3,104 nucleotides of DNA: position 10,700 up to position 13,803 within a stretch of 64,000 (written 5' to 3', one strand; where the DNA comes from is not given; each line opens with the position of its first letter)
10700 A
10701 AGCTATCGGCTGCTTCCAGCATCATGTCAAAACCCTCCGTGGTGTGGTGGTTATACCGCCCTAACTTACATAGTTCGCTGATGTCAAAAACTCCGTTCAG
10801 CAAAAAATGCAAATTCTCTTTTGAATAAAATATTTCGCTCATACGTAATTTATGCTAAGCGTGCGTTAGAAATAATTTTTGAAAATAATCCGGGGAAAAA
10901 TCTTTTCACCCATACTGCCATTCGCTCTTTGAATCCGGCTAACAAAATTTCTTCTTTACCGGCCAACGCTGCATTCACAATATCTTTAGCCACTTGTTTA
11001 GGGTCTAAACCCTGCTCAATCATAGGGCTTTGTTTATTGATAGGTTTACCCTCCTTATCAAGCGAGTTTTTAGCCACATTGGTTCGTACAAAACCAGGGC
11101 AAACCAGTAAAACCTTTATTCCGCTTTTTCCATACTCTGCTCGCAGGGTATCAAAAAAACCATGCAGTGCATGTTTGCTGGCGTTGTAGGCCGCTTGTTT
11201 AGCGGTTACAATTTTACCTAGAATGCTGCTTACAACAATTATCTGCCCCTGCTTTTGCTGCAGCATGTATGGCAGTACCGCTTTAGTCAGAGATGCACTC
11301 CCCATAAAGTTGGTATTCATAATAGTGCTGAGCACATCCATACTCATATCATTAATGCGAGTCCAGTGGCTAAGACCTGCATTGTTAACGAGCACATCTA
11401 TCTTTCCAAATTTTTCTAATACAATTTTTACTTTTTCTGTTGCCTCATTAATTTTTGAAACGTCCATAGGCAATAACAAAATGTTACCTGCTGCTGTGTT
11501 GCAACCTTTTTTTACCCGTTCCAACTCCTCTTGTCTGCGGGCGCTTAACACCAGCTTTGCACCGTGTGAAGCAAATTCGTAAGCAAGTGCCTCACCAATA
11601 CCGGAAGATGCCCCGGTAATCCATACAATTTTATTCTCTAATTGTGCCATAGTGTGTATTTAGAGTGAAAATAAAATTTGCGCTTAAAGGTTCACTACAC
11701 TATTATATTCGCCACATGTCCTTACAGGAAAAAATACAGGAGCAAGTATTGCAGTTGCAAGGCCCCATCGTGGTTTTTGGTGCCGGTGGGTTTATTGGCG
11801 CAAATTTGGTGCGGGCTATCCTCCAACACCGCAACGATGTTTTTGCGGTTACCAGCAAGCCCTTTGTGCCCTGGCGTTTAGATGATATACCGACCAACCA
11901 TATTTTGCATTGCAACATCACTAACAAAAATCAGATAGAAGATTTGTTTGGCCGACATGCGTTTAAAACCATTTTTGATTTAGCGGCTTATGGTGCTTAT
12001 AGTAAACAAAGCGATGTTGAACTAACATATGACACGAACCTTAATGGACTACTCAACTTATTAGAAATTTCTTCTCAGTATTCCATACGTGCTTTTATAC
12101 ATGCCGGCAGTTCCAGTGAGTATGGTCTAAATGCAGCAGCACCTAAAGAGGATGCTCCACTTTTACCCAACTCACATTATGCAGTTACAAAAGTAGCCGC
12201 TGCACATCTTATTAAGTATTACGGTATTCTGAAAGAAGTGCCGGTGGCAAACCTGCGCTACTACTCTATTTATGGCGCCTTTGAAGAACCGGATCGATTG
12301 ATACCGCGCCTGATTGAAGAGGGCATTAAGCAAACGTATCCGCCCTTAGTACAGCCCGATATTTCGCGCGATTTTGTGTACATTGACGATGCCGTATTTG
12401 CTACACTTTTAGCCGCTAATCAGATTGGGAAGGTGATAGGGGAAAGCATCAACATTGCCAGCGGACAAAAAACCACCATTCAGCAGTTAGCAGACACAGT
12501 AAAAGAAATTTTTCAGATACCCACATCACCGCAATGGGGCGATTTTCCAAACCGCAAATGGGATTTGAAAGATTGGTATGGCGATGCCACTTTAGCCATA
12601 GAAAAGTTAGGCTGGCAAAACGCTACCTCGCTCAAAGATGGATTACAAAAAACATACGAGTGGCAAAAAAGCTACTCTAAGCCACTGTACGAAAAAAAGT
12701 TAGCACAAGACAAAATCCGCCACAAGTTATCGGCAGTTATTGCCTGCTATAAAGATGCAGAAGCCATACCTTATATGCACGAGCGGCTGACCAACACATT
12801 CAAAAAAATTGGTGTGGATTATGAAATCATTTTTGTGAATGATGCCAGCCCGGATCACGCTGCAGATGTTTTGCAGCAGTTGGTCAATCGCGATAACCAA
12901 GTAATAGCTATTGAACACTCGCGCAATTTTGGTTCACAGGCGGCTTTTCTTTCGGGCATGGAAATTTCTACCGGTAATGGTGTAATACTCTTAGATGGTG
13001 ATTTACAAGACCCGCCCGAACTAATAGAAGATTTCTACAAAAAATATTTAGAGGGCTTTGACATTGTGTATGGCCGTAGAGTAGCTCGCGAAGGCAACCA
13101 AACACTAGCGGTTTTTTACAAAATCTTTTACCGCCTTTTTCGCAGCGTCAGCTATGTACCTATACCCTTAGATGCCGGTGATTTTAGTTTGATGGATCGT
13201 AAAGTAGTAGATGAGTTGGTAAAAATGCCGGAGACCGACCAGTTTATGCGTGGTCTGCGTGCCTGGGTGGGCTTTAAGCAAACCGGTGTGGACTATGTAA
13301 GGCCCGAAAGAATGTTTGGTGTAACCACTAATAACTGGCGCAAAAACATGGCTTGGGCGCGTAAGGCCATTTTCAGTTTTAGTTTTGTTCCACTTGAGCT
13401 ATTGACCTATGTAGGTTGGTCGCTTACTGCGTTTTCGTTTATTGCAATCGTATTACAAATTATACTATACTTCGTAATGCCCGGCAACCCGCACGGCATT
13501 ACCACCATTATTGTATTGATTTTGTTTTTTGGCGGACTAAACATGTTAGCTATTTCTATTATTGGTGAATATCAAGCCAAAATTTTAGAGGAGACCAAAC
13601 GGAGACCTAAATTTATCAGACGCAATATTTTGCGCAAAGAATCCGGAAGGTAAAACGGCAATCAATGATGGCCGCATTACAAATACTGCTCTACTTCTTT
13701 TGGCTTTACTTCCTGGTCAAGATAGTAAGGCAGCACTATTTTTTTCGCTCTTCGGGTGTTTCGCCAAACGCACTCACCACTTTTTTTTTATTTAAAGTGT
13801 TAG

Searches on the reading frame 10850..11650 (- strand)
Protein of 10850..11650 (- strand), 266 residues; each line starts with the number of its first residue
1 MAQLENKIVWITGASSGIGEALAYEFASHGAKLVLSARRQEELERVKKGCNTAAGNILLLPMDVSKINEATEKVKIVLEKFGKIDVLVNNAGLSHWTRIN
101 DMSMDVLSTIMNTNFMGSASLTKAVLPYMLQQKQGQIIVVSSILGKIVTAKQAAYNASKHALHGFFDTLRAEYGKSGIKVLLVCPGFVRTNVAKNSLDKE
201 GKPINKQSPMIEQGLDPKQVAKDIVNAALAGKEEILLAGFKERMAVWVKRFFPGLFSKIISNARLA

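Call 17: search_protein_families(library=pfam, max_evalue=0.000001, proteins=[window:10850-11650:-])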
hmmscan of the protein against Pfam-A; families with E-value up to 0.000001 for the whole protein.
window:10850-11650:- (266 aa): 3 families
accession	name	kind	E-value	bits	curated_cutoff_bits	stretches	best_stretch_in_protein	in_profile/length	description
PF00106.31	adh_short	-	1.4e-56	191.5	26.6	1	7-199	1-193/195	short chain dehydrogenase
PF13561.12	adh_short_C2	-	1.2e-42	146.5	27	1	13-223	1-212/236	Enoyl-(Acyl carrier protein) reductase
PF08659.16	KR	-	9.9e-16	58.6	22.6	1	9-171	3-165/180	KR domain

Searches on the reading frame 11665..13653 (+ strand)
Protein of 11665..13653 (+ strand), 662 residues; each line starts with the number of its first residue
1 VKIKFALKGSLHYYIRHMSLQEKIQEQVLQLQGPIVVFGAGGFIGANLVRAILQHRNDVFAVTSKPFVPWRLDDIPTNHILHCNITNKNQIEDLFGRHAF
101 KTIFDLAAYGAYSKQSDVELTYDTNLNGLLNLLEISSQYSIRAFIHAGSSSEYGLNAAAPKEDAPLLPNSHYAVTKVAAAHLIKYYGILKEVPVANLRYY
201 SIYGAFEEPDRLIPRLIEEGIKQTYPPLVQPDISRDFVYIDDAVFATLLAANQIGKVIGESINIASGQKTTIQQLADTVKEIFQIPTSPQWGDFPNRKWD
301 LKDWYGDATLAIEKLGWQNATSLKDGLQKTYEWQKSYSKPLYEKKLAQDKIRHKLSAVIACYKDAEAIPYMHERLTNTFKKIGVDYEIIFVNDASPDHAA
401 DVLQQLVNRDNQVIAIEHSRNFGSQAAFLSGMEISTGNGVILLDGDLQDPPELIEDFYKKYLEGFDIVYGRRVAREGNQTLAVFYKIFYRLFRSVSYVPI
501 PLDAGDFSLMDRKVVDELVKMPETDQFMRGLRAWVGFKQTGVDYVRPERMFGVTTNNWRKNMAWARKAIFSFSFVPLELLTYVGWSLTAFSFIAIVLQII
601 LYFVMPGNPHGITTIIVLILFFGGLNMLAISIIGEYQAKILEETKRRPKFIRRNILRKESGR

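Call 17: search_protein_families(library=pfam, max_evalue=0.000001, proteins=[window:11665-13653:+])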
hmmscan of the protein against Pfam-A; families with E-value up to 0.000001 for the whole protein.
window:11665-13653:+ (662 aa): 6 families
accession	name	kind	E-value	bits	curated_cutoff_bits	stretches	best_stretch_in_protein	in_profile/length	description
PF01370.27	Epimerase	-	1.9e-41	142.5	20.9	1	35-265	1-240/240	NAD dependent epimerase/dehydratase family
PF16363.11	GDP_Man_Dehyd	-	3.8e-34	119.1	27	1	37-330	2-332/332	GDP-mannose 4,6 dehydratase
PF00535.33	Glycos_transf_2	-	4.6e-25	88.9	23.3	1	356-518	1-167/168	Glycosyl transferase family 2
PF01073.25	3Beta_HSD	-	6.3e-12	45.5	22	1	36-255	1-233/280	3-beta hydroxysteroid dehydrogenase/isomerase family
PF04321.23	RmlD_sub_bind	-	3.5e-07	30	27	1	35-184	3-137/287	RmlD substrate binding domain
PF10111.15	Glyco_tranf_2_2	-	5.3e-07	29.8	27.3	1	358-447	2-92/276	Glycosyltransferase like family 2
